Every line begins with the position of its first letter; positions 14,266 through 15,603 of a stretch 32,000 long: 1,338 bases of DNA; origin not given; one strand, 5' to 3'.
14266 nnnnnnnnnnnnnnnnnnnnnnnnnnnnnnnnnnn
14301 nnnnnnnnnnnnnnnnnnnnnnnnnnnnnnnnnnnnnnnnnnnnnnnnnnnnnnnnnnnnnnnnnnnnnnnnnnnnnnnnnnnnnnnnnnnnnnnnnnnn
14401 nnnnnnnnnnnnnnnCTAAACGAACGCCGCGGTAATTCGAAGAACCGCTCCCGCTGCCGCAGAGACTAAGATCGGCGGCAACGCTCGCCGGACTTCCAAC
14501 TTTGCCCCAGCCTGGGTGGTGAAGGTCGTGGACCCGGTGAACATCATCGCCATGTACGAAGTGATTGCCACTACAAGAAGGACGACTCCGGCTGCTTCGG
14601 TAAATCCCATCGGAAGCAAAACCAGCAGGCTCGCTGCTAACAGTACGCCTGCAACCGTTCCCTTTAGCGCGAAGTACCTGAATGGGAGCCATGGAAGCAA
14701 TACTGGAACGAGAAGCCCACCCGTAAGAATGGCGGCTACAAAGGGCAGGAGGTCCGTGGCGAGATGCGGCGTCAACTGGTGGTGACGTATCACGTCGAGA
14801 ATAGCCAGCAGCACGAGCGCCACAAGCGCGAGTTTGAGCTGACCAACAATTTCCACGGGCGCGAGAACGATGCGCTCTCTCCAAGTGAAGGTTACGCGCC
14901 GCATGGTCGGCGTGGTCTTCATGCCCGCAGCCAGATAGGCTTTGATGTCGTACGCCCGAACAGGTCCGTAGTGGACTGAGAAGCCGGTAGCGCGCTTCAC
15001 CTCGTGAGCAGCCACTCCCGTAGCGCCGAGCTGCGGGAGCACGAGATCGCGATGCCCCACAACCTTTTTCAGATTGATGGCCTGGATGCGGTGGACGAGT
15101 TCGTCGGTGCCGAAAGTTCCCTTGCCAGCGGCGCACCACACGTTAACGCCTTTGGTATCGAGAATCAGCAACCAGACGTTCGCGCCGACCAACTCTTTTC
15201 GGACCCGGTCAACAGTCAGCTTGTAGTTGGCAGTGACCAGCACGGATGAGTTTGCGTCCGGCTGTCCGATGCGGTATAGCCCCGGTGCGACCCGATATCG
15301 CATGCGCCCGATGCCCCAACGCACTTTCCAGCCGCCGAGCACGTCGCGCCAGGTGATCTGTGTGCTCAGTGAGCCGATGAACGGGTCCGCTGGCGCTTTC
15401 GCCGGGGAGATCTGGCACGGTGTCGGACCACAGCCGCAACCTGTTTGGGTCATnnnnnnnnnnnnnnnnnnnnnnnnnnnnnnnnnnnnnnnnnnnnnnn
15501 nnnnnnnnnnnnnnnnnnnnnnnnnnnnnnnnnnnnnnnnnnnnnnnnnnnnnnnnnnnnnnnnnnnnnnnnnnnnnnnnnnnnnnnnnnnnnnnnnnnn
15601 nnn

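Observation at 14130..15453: Motif-complete hgcA-hgcB mercury-methylation pair with unusual cysteine decorations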

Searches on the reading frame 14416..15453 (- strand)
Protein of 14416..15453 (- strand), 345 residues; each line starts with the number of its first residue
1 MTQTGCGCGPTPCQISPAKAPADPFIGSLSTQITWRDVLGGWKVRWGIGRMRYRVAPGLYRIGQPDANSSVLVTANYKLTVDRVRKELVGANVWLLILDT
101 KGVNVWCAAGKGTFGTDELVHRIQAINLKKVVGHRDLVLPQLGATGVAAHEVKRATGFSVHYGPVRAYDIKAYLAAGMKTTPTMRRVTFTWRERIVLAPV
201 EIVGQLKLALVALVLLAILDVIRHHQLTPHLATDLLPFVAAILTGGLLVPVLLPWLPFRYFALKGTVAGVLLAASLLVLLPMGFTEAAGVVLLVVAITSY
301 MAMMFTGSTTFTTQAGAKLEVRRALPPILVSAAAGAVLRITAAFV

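Call 3: search_protein_families(library=pfam, proteins=[window:14416-15453:-], max_evalue=0.01)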
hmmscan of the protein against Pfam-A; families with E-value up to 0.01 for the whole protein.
window:14416-15453:- (345 aa): 1 family
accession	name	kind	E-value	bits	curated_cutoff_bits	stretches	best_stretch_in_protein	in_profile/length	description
PF03599.22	CdhD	-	1.8e-11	43.9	24.8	1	54-172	267-385/387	CO dehydrogenase/acetyl-CoA synthase delta subunit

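Call 4: search_protein_families(library=ncbifam, proteins=[window:14416-15453:-], max_evalue=0.01)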
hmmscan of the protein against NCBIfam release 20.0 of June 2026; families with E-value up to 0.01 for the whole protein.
window:14416-15453:- (345 aa): 3 families
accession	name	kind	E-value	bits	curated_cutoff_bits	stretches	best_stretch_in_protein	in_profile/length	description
NF040863.1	HgcA_corrinoid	equivalog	9.1e-127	422.7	275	1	28-344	3-324/325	mercury methylation corrinoid protein HgcA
NF043039.1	HgcAB_like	equivalog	5.1e-63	213.8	285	1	53-305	14-253/350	HgcAB-like fusion protein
NF003195.0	PRK04165.1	equivalog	2.8e-19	69.3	306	1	54-177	323-446/450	acetyl-CoA decarbonylase/synthase complex subunit gamma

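Call 8: find_homologous_proteins(query=window:14416-15453:-, max_evalue=1e-20)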
Query window:14416-15453:- (345 aa): 7977 proteins with E <= 1e-20 among 8000 candidates; the best 120 are listed.
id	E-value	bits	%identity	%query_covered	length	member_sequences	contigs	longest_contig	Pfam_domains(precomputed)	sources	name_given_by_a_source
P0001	2.4e-207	706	94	100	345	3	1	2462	PF03599.23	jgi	jgi:hypothetical protein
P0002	1.3e-198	677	92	100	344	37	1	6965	PF03599.23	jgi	jgi:hypothetical protein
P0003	1.4e-184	631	87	100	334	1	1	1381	PF03599.23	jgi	jgi:hypothetical protein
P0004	8.1e-173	592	78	100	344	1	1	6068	PF03599.23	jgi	jgi:hypothetical protein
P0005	1.3e-171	589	76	100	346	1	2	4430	PF03599.23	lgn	-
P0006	7.4e-170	583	76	100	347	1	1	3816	PF03599.23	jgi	jgi:hypothetical protein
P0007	3.4e-166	571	75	100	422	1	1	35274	PF03599.23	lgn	-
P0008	9.8e-166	569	74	100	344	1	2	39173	PF03599.23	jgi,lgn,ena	jgi:hypothetical protein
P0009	6.0e-165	567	75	100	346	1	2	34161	PF03599.23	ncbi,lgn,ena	-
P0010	6.2e-165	567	74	100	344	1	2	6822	PF03599.23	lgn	-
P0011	4.6e-163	560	75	100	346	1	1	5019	PF03599.23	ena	-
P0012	4.7e-162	557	74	100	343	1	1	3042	PF03599.23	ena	-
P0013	2.1e-159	548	71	100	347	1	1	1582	PF03599.23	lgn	-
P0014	4.1e-155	534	70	100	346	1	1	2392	PF03599.23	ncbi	-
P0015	2.1e-152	525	74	92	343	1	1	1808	PF03599.23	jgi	jgi:hypothetical protein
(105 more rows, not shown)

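Call 9: search_solved_structures(query=window:14416-15453:-, max_evalue=0.01, show_alignments=2)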
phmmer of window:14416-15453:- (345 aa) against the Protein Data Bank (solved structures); distinct sequences matched with E-value up to 0.01: 4.
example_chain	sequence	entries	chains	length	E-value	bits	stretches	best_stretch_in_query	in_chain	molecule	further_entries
4djd_C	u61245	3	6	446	3.6e-08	36.4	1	51-178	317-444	Corrinoid/iron-sulfur protein large subunit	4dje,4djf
2h9a_A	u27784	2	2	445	1.9e-07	34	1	54-174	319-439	Carbon monoxide dehydrogenase corrinoid/iron-sulfur protein, gamma subunit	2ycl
4c1n_A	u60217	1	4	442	2e-07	33.9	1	54-174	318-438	CARBON MONOXIDE DEHYDROGENASE CORRINOID/IRON-SULFUR PROTEIN, GAMMA SUBUNIT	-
9fzy_F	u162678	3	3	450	0.0025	20.4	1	55-141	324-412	Corrinoid iron-sulfur protein large subunit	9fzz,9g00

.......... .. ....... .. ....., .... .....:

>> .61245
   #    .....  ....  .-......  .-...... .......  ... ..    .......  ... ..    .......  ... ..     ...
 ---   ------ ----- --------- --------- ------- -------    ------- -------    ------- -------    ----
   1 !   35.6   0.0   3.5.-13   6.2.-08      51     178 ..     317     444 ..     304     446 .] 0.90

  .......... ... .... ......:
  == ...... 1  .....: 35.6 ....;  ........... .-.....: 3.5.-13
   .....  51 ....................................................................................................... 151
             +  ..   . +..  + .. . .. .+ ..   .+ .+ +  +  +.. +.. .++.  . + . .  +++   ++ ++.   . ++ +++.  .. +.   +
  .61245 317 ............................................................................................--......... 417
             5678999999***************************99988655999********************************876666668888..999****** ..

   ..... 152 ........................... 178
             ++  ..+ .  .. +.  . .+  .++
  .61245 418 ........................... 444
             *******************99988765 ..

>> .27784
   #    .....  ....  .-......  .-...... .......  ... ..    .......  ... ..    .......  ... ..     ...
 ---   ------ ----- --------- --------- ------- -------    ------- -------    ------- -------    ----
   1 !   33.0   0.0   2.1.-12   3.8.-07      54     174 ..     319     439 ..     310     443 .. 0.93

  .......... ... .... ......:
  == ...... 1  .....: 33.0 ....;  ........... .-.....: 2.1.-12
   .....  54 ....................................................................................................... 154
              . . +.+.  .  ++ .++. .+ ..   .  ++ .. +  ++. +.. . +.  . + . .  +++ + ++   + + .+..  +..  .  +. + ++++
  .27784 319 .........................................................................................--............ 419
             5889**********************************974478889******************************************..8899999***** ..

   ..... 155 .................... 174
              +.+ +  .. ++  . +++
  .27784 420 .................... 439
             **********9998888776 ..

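Call 10: find_related_loci(query=window:14416-15453:-, collection=genome_contigs, flank=4000)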
Query window:14416-15453:- (345 aa) in genome_contigs; peptide patterns used: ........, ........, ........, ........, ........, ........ (x = any residue, [..] = any of these).
599 stretches matched a pattern (row limit reached: there are more); 512 encode a relative of the query (tblastn E <= 1e-3); the best 80 are kept; 80 distinct loci.
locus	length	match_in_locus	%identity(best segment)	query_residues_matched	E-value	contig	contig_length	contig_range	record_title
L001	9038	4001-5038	75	1-345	1e-156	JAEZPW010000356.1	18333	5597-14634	MAG: Acidobacteria bacterium isolate OH_CFB_66 k127_28308, whole genome shotgun sequence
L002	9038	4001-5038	66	1-345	1e-136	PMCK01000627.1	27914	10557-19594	MAG: Myxococcales bacterium isolate fen_1139 73.20120700_E3M.180_contig_3348, whole genome shotgun sequence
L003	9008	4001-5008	68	1-344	2e-135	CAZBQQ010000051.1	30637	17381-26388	MAG TPA_asm: uncultured Solibacteraceae bacterium isolate binchicken_co54_448 genome assembly, contig: NODE_2498_length_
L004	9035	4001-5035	65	1-345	8e-132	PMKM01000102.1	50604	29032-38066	MAG: Bryobacterales bacterium isolate fen_298 73.20120600_E2D.104_contig_29049, whole genome shotgun sequence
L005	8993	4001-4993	70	1-345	4e-130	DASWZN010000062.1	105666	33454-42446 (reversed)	MAG TPA_asm: Bryobacteraceae bacterium isolate SMAG_U3739 k141_150708, whole genome shotgun sequence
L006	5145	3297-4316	59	1-340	3e-129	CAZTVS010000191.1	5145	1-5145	MAG TPA_asm: uncultured Acidobacteriota bacterium isolate binchicken_co20_43 genome assembly, contig: NODE_28611_length_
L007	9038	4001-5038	68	1-345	3e-125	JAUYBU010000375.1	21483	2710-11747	MAG: Bryobacterales bacterium isolate C20_concoct.bin.137 C20_k141_824063, whole genome shotgun sequence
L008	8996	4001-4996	70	1-345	4e-124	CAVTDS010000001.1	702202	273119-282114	MAG: Bryobacterales bacterium isolate MFD01188.bin.2.44 genome assembly, contig: contig_11098, whole genome shotgun sequ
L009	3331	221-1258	70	1-345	8e-128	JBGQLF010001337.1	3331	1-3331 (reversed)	MAG: Gemmataceae bacterium isolate OBJ2_061818_050_44 k141_2439212_length_3331_cov_7.0000, whole genome shotgun sequence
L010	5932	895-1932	64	1-345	4e-123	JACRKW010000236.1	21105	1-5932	MAG: Acidobacteria bacterium isolate NC_groundwater_1865_Pr3_B-0.1um_64_10 SR2-18-B1_coassembly_384976, whole genome sho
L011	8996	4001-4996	68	10-345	3e-115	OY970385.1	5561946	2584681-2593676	MAG: Bryobacterales bacterium isolate MFD03726.bin.c.1 genome assembly, chromosome: 1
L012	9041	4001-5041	49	11-345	4e-105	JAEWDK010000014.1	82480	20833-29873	MAG: Bacillota bacterium isolate OH_PBB_95 k127_1531836, whole genome shotgun sequence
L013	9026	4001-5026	50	6-335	1e-102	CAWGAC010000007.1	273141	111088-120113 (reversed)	MAG: uncultured Spirochaetota bacterium isolate MFD04408.bin.2.124 genome assembly, contig: contig_31872, whole genome s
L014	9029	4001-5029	49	3-335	5e-102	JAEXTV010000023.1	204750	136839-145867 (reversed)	MAG: Bacillota bacterium isolate OH_HBrB_366 k127_70743, whole genome shotgun sequence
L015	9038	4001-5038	49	1-345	3e-101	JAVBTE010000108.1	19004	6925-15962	MAG: Eubacteriales bacterium isolate EPI_MAG_00242 c_000004976518, whole genome shotgun sequence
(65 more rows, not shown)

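Call 26: find_encoding_contigs(protein=window:14416-15453:-, flank=6000, max_places=4)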
Protein window:14416-15453:- (345 aa): 5 contigs read that carry it; 4 places shown.
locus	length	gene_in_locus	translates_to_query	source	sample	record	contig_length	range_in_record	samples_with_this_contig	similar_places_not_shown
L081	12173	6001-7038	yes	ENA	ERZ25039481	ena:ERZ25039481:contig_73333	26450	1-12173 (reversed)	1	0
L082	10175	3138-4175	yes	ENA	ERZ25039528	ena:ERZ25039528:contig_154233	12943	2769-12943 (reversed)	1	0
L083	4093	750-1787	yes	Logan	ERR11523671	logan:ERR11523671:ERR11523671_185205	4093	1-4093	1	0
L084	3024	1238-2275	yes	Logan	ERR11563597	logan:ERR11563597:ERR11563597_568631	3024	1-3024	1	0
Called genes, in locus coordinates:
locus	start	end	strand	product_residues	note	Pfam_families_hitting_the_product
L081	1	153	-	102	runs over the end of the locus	PF01584:CheW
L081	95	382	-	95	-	-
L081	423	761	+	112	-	-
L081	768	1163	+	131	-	-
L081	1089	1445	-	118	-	-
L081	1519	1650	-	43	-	PF03975:CheD (weak)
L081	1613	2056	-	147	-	-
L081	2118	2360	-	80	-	-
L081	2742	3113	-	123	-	PF00072:Response_reg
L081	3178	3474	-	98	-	-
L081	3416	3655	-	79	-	-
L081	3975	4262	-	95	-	PF01451:LMWPc (weak)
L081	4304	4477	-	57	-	-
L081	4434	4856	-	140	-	-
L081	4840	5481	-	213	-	PF01758:SBF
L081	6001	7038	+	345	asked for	PF03599:CdhD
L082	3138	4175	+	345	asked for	PF03599:CdhD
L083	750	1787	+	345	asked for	PF03599:CdhD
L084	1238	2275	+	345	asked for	PF03599:CdhD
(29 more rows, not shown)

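Call 27: find_encoding_contigs(protein=P0002, flank=6000, max_places=3)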
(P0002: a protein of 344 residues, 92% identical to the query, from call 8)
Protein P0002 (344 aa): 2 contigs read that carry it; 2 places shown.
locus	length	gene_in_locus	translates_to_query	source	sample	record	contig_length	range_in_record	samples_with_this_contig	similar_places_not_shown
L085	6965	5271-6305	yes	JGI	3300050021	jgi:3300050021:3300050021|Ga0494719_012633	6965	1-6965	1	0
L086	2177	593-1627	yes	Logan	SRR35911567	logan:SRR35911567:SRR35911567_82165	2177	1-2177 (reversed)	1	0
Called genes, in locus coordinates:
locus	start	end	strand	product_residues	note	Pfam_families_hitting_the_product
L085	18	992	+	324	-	PF00589:Phage_integrase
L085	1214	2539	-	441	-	PF00078:RVT_1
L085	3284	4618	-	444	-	PF00202:Aminotran_3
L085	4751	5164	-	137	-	PF01022:HTH_5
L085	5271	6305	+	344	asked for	PF03599:CdhD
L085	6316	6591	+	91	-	PF13237:Fer4_10, PF00037:Fer4 (weak), PF12797:Fer4_2 (faint), PF12837:Fer4_6 (weak), PF12838:Fer4_7 (weak), PF13187:Fer4_9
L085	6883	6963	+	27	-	?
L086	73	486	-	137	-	PF01022:HTH_5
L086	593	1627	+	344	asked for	PF03599:CdhD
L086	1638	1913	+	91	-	PF13237:Fer4_10, PF00037:Fer4 (weak), PF12797:Fer4_2 (faint), PF12837:Fer4_6 (weak), PF12838:Fer4_7 (weak), PF13187:Fer4_9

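Call 40: find_encoding_contigs(protein=P0007, flank=4000, max_places=1)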
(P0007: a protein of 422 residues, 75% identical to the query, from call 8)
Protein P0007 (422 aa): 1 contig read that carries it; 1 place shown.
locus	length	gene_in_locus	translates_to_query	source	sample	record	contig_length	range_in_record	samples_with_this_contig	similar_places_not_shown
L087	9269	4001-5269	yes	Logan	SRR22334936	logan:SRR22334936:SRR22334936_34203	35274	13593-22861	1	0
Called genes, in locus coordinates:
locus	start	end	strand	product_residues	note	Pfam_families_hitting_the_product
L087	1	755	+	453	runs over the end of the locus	PF10091:Glycoamylase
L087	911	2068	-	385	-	PF01436:NHL (faint), PF08450:SGL (weak)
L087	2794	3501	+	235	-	PF00912:Transgly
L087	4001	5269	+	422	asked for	PF03599:CdhD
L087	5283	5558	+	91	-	PF13237:Fer4_10 (weak), PF12838:Fer4_7 (weak), PF13187:Fer4_9 (weak)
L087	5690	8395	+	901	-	PF12419:DUF3670, PF00176:SNF2-rel_dom, PF00271:Helicase_C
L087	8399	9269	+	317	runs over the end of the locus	PF04434:SWIM (weak)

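Call 41: find_encoding_contigs(protein=P0008, flank=4000, max_places=1)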
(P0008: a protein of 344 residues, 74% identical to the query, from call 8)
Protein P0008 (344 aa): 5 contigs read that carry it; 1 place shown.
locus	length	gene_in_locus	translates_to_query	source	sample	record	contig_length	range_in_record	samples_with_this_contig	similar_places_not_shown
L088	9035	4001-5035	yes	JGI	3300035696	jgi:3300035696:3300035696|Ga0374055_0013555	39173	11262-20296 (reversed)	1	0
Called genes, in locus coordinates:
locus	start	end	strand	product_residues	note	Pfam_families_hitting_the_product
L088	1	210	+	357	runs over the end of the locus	PF01497:Peripla_BP_2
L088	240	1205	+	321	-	PF04055:Radical_SAM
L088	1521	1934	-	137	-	PF01451:LMWPc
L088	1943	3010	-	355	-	PF01758:SBF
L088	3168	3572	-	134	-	PF01022:HTH_5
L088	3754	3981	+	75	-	PF13714:PEP_mutase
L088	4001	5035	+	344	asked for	PF03599:CdhD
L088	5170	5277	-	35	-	-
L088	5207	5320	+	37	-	-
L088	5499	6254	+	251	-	-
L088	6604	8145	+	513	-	-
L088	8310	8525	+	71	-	-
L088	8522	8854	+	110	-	PF02452:PemK_toxin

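Call 42: find_encoding_contigs(protein=P0004, flank=4000, max_places=1)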
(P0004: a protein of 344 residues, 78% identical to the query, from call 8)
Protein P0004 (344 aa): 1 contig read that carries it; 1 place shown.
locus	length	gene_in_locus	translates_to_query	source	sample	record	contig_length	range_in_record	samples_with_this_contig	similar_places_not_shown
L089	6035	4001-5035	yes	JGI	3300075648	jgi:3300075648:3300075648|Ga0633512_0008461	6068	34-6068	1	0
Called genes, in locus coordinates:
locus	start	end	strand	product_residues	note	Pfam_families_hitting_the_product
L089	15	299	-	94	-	-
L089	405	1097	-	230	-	PF04542:Sigma70_r2, PF04545:Sigma70_r4, PF08281:Sigma70_r4_2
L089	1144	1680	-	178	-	-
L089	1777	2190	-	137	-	PF01451:LMWPc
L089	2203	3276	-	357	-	PF01758:SBF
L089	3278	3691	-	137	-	PF01022:HTH_5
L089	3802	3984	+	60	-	-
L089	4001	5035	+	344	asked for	PF03599:CdhD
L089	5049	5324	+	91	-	PF14697:Fer4_21 (faint), PF12797:Fer4_2 (faint), PF13237:Fer4_10, PF00037:Fer4 (weak), PF12837:Fer4_6 (weak), PF12838:Fer4_7, PF13187:Fer4_9, PF00037:Fer4 (weak), +2 more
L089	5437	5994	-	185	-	-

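Call 43: find_encoding_contigs(protein=P0010, flank=4000, max_places=1)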
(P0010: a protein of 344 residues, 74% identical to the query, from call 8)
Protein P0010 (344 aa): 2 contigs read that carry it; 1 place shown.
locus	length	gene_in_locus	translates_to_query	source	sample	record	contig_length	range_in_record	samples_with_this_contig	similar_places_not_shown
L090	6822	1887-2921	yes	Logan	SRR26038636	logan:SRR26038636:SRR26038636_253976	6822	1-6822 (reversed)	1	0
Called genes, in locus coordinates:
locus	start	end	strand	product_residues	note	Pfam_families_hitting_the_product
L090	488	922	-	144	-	PF01022:HTH_5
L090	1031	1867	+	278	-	PF13714:PEP_mutase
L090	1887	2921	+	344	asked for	PF03599:CdhD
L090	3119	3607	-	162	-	-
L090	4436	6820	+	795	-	?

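Call 48: list_cluster_members(proteins=[window:14416-15453:-, window:14130-14405:-, window:29652-30599:-])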
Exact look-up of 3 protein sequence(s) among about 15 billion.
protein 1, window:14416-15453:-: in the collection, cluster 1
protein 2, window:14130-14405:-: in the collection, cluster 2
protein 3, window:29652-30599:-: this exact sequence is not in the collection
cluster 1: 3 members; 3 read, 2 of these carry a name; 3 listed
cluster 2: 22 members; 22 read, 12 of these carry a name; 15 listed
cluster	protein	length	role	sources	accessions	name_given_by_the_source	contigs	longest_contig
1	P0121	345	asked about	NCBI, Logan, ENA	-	-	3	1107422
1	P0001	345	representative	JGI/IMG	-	hypothetical protein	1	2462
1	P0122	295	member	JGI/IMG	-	hypothetical protein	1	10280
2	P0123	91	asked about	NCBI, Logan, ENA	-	-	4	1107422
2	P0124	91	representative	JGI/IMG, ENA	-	-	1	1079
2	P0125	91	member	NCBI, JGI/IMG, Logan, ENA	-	NAD-dependent dihydropyrimidine dehydrogenase PreA subunit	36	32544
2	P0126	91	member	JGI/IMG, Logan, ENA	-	NAD-dependent dihydropyrimidine dehydrogenase PreA subunit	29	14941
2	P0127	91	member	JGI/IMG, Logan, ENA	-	NAD-dependent dihydropyrimidine dehydrogenase PreA subunit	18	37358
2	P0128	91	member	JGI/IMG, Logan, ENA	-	NAD-dependent dihydropyrimidine dehydrogenase PreA subunit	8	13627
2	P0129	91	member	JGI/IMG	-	NAD-dependent dihydropyrimidine dehydrogenase PreA subunit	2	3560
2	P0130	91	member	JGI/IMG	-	NAD-dependent dihydropyrimidine dehydrogenase PreA subunit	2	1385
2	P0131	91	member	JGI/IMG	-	NAD-dependent dihydropyrimidine dehydrogenase PreA subunit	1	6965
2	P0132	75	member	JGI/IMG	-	MinD superfamily P-loop ATPase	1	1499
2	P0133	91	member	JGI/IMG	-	NAD-dependent dihydropyrimidine dehydrogenase PreA subunit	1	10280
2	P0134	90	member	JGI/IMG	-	NAD-dependent dihydropyrimidine dehydrogenase PreA subunit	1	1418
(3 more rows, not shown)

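Call 56: predict_structure(alignment_id=A2)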
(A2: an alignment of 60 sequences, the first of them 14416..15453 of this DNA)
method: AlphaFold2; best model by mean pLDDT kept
length: 345 residues; sequences in the alignment: 60
mean_pLDDT: 78.9   pTM: 0.69
mean pLDDT of the five models: 78.9, 77.4, 76.6, 75.3, 74.0
residues with pLDDT >= 90: 100; 70-90: 176; 50-70: 40; < 50: 29
segments of 3 or more residues with pLDDT < 50: 1-21, 106-112
pLDDT, mean of each block of 10 residues (from residue 1): 28 38 73 88 77 86 94 87 90 90 53 72 91 92 69 93 84 88 74 71 69 75 74 82 86 74 91 91 88 93 73 70 92 89 80
secondary structure, 60 per line:
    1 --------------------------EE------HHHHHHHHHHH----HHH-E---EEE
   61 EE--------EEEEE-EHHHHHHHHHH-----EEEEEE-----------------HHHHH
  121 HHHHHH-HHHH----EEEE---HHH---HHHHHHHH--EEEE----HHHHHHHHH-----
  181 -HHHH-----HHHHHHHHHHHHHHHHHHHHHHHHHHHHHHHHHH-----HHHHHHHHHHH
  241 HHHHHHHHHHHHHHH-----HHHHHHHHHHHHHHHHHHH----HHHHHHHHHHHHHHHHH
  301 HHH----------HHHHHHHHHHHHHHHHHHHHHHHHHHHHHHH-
elements in order: H35-45 E58-62 E71-75 H78-87 E93-98 H116-126 H128-131 E136-139 H149-156 E159-162 H167-175 H182-185 H191-224 H230-255 H261-279 H284-303 H314-344
